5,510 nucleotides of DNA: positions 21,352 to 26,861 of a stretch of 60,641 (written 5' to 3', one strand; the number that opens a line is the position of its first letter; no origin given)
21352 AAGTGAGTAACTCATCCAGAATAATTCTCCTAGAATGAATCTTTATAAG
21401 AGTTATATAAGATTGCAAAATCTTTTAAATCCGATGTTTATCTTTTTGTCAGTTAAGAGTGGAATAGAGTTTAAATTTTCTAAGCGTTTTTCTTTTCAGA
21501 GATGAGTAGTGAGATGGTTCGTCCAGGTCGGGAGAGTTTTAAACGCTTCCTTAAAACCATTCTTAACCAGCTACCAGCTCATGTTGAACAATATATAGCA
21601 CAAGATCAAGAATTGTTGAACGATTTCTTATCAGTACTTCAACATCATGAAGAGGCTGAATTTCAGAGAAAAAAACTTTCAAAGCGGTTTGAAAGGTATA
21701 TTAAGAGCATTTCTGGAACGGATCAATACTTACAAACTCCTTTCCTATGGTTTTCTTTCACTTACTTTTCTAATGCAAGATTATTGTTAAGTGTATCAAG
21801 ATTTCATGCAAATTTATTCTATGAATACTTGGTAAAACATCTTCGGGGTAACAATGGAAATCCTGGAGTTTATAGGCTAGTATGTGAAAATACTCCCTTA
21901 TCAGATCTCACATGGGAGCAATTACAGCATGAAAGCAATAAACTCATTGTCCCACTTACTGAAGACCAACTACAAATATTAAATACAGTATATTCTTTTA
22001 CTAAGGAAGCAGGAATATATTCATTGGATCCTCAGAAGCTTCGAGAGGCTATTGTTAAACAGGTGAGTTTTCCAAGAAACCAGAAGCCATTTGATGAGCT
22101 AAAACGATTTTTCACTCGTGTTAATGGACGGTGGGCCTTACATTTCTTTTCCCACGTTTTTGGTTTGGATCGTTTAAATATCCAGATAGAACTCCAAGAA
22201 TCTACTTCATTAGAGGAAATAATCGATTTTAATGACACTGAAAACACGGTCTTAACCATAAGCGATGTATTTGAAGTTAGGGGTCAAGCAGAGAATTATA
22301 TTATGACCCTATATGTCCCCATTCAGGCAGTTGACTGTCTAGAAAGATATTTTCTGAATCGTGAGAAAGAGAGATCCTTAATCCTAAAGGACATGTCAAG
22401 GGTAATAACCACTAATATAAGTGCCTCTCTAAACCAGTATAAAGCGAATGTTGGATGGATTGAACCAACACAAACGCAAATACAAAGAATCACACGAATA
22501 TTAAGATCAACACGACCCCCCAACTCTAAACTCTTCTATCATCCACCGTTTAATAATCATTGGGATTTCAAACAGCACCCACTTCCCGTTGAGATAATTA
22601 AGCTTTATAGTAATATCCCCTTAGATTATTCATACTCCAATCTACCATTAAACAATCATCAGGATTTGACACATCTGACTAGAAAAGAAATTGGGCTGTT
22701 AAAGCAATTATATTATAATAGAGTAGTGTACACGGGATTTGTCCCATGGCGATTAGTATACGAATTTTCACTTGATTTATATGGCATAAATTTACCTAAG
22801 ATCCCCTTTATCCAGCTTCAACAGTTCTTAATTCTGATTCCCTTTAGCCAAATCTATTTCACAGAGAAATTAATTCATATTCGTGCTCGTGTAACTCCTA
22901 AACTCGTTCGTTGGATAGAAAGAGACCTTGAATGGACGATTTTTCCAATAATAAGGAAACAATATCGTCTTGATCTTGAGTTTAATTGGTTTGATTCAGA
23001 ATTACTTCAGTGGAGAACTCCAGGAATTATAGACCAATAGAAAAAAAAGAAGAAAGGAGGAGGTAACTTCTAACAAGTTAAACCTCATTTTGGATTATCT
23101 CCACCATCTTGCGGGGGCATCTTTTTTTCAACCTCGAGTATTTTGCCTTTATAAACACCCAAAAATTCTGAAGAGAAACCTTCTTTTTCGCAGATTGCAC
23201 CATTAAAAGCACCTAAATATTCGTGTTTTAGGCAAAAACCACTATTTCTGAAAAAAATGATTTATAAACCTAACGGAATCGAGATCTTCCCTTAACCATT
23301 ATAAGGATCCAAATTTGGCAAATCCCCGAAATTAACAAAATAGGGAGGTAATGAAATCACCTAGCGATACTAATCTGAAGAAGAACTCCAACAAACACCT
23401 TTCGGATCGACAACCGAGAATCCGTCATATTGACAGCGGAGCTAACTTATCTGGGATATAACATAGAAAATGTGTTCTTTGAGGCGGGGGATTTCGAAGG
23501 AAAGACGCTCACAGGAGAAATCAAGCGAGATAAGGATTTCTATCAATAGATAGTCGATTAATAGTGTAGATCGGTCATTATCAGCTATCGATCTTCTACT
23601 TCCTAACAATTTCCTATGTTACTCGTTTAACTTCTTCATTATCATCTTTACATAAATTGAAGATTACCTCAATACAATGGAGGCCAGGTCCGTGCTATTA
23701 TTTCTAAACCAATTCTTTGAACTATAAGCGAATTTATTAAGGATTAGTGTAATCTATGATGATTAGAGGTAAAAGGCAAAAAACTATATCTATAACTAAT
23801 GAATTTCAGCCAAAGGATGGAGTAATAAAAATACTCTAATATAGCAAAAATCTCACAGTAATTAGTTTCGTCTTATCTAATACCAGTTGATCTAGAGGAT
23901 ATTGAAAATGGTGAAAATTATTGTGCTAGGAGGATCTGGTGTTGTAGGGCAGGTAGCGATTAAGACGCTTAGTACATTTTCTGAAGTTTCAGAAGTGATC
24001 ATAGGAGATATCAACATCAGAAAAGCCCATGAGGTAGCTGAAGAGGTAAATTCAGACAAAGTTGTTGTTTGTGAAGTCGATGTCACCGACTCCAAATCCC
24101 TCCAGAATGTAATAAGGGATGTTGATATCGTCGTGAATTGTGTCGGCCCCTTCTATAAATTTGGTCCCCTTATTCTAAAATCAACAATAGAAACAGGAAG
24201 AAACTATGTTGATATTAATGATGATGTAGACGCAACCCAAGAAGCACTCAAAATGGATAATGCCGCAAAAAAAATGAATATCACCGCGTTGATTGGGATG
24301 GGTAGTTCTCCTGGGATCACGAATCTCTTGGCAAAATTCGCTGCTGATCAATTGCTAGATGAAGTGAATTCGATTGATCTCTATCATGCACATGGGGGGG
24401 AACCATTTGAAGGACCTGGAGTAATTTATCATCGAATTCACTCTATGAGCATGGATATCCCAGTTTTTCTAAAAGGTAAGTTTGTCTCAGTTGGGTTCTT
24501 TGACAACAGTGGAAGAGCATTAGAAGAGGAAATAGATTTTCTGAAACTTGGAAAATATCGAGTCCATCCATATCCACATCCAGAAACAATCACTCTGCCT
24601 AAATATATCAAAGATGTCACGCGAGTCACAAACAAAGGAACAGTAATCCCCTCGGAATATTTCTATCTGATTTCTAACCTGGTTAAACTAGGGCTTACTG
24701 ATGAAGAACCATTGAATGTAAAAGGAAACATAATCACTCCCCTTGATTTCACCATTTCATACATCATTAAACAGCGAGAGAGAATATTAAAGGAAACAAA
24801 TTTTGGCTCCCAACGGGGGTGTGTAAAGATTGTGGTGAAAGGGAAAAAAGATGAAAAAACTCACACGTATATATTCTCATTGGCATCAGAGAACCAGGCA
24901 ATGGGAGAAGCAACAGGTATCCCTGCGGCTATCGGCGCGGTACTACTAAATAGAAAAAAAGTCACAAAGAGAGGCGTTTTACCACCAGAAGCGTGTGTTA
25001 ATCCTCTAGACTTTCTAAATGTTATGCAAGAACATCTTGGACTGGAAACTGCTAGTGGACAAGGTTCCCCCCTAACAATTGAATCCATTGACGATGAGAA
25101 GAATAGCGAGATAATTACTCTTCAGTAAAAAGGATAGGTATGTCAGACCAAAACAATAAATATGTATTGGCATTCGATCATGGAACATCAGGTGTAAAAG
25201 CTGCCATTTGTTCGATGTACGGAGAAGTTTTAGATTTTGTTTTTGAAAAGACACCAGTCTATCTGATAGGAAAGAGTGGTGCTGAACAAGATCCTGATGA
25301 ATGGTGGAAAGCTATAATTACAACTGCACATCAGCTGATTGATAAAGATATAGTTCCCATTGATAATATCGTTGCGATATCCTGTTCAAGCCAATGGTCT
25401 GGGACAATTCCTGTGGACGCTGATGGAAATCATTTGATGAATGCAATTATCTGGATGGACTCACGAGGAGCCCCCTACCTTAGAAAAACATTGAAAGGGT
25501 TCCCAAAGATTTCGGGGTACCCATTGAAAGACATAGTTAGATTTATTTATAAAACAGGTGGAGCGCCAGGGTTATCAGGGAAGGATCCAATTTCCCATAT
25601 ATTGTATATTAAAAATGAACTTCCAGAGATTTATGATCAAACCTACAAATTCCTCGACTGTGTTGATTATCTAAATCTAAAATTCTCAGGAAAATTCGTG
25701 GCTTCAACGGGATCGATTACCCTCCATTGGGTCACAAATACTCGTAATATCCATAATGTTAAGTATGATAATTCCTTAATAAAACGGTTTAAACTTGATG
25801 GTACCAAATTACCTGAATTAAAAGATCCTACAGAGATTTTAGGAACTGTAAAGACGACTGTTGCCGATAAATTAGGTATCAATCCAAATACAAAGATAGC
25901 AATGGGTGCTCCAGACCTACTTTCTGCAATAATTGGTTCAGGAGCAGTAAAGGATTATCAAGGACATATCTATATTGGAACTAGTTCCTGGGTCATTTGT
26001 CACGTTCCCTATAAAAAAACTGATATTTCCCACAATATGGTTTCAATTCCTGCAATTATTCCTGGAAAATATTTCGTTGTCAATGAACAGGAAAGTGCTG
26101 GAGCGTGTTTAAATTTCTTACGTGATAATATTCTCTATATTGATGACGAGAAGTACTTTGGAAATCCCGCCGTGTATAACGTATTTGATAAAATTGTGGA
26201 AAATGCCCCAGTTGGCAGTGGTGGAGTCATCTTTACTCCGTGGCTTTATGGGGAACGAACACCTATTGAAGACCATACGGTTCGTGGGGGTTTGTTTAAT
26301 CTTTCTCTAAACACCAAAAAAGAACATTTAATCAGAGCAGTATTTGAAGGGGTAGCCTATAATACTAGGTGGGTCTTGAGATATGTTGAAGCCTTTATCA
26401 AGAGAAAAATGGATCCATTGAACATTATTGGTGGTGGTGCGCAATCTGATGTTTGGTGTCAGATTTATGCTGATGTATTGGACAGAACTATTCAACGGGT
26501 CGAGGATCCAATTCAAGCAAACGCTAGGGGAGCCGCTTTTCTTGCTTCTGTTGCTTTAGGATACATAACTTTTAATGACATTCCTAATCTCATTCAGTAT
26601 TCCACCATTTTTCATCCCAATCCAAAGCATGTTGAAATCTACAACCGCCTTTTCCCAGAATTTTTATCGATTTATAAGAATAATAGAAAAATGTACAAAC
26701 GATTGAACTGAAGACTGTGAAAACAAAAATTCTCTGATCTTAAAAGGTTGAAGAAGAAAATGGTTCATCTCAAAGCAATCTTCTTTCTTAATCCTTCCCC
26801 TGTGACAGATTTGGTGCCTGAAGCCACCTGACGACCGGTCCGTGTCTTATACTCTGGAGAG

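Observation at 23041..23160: Every family-A gene is followed by the same convergent module: TATA box, MPP-type micro-ORF, hairpin/T-run abutting the A stop codon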

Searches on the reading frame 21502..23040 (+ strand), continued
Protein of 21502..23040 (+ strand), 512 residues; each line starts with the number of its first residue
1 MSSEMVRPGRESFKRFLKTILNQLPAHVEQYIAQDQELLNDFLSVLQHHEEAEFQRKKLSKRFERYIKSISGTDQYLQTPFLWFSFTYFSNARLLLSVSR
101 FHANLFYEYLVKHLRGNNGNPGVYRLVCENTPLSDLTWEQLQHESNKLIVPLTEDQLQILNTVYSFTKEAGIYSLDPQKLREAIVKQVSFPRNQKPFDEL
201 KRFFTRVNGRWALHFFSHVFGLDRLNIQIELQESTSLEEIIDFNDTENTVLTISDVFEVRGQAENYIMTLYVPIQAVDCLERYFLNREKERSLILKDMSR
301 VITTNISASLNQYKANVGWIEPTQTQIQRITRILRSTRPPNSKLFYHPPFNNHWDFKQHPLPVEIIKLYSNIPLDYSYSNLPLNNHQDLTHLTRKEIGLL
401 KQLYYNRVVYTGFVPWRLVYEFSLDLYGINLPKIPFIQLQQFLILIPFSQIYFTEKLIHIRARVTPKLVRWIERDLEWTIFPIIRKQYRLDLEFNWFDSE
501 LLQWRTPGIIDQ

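Call 63: find_encoding_contigs(protein=P0052, flank=10000, max_places=1)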
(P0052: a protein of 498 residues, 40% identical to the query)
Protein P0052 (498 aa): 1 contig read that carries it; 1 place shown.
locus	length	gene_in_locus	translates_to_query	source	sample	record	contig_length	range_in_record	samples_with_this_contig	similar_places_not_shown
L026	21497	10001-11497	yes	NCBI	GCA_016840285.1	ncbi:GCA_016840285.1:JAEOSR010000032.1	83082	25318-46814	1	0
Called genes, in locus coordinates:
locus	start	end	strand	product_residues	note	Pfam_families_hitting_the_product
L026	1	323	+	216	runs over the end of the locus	PF00333:Ribosomal_S5, PF03719:Ribosomal_S5_C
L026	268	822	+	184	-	PF00327:Ribosomal_L30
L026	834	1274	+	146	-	PF00828:Ribosomal_L27A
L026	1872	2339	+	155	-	PF09895:DUF2122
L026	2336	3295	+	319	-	PF00145:DNA_methylase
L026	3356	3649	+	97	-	PF13656:RNA_pol_L_2, PF01193:RNA_pol_L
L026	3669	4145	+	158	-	PF11469:Ribonucleas_3_2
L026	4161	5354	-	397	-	PF07728:AAA_5 (faint), PF13191:AAA_16 (faint), PF16450:Prot_ATP_ID_OB_C, PF00004:AAA, PF17862:AAA_lid_3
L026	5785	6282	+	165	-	PF24250:HVO_2718 (weak)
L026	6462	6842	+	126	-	PF00410:Ribosomal_S8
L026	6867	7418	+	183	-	PF00347:Ribosomal_L6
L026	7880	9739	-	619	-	-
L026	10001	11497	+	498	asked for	-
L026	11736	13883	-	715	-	PF01935:DUF87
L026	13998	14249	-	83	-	-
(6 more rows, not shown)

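Call 64: find_encoding_contigs(protein=P0046, flank=3000, max_places=1)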
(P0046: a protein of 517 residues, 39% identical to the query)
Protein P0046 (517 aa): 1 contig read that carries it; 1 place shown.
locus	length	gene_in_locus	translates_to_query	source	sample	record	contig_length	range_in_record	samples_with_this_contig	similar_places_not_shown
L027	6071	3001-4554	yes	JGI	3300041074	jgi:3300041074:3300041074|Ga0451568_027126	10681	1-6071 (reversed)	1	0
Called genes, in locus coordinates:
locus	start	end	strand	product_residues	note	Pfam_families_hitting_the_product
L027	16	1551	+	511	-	-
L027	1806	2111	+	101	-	-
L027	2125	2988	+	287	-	PF13527:Acetyltransf_9 (faint), PF13673:Acetyltransf_10, PF00583:Acetyltransf_1 (weak), PF08445:FR47 (weak)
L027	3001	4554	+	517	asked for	-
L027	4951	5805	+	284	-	PF00583:Acetyltransf_1, PF13673:Acetyltransf_10, PF13508:Acetyltransf_7, PF14542:Acetyltransf_CG (weak), PF18014:Acetyltransf_18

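Call 78: search_protein_representatives(alignment_id=A5)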
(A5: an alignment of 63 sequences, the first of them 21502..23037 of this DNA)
Query: 63 sequences, 514 profile positions. Proteins with E-value up to 0.001 (for the whole library): 187; up to 1e-10: 168; up to 1e-30: 127. The best 150 are listed.
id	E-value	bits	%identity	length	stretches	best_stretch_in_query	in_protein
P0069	3.0e-203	692.5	-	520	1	1-512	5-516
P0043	1.6e-187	640.6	-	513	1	1-513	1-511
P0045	1.9e-187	640.4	-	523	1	7-511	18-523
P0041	1.1e-186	637.8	-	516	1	1-513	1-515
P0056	1.6e-183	627.4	-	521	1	4-512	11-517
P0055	1.2e-178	611.3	-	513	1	1-513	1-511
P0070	1.3e-178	611.2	-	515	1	5-513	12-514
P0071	1.2e-177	608.1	-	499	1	12-513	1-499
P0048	1.2e-177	608.1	-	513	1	1-513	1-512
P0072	1.2e-177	608.0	-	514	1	1-513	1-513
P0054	3.0e-177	606.7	-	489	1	1-490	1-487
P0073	1.3e-175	601.3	-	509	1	1-513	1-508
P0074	8.7e-175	598.6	-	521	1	5-513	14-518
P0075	2.0e-174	597.4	-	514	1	1-513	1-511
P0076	1.3e-168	578.2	-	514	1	1-513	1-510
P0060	6.0e-166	569.4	-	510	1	4-512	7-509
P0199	3.5e-21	91.8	-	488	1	4-513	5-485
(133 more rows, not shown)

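Call 79: find_encoding_contigs(protein=P0199, flank=2500, max_places=2)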
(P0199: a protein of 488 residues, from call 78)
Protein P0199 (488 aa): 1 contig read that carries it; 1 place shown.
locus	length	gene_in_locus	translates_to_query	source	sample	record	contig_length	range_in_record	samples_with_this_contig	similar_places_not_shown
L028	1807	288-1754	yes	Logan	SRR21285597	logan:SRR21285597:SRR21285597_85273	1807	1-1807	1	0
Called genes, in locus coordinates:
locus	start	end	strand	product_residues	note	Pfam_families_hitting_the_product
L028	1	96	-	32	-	?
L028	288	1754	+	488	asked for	-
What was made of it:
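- Tried and rejected: The last contig look-up gave a contig too short to be useful (call 79).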

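Call 80: find_related_loci(query=A4, collection=viral_contigs, flank=2500)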
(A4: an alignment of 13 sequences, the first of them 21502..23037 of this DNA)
Query A4 (512 aa) in viral_contigs; peptide patterns used: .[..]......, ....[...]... (x = any residue, [..] = any of these).
56 stretches matched a pattern, but none encodes a relative of the query by tblastn (E <= 1e-3).

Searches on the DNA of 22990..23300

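Call 89: search_rna_families(source=window, start=22990, end=23300, threshold=evalue, max_evalue=1)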
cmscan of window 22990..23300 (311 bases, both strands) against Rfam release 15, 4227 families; matches with E-value up to 1: 0.
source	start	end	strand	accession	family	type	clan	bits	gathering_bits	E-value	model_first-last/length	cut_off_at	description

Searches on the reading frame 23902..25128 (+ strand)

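Call 77: search_protein_families(library=pfam, proteins=[window:23902-25128:+], max_evalue=0.001)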
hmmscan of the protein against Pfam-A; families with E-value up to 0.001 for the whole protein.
window:23902-25128:+ (408 aa): 10 families
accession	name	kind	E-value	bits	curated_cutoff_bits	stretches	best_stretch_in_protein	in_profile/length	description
PF03435.24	Sacchrp_dh_NADP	-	1.3e-17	64.8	25.1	1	6-130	1-129/129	Saccharopine dehydrogenase NADP binding domain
PF16653.10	Sacchrp_dh_C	-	6.6e-15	56.4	31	1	209-380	84-264/265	Saccharopine dehydrogenase C-terminal domain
PF01073.25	3Beta_HSD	-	8.4e-09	35.3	22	1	7-80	1-73/280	3-beta hydroxysteroid dehydrogenase/isomerase family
PF13460.12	NAD_binding_10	-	8.7e-05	22.9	27.2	1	10-134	1-97/184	NAD(P)H-binding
PF01262.27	AlaDh_PNT_C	-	0.00011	22.2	23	1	4-81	29-100/214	Alanine dehydrogenase/PNT, C-terminal domain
PF01370.27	Epimerase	-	0.00017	21.5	20.9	1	6-82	1-73/240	NAD dependent epimerase/dehydratase family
PF00056.29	Ldh_1_N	-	0.00027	21.4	27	1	4-82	1-78/141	lactate/malate dehydrogenase, NAD binding domain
PF01488.26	Shikimate_DH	-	0.00039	20.9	24.3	1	5-82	14-84/138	Shikimate / quinate 5-dehydrogenase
PF01118.30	Semialdhyde_dh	-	0.00046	21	26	1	5-83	1-76/121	Semialdehyde dehydrogenase, NAD binding domain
PF00106.31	adh_short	-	0.00058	19.8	26.6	1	6-83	3-87/195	short chain dehydrogenase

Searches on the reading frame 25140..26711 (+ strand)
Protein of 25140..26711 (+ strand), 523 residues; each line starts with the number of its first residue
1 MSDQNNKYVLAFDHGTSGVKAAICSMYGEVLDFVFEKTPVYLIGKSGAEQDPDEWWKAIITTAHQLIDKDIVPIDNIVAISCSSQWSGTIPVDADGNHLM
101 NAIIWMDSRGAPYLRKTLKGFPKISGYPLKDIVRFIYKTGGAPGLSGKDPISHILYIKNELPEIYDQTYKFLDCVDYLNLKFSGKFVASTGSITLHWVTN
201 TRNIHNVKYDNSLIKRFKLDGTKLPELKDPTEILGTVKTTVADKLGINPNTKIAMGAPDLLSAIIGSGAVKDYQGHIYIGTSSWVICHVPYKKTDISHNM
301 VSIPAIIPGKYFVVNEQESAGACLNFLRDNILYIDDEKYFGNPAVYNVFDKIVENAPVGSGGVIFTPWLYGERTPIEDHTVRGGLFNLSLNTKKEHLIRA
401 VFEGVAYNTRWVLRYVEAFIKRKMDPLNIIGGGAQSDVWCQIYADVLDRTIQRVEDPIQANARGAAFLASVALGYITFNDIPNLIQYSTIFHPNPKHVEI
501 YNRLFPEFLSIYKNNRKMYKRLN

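Call 77: search_protein_families(library=pfam, proteins=[window:25140-26711:+], max_evalue=0.001)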
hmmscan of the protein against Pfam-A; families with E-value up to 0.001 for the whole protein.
window:25140-26711:+ (523 aa): 2 families
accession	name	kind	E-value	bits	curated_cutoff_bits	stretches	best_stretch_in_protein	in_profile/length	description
PF00370.27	FGGY_N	-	1.1e-37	130.4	28.8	1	8-266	1-245/245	FGGY family of carbohydrate kinases, N-terminal domain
PF02782.22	FGGY_C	-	1.2e-28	100.7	27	1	277-472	3-197/198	FGGY family of carbohydrate kinases, C-terminal domain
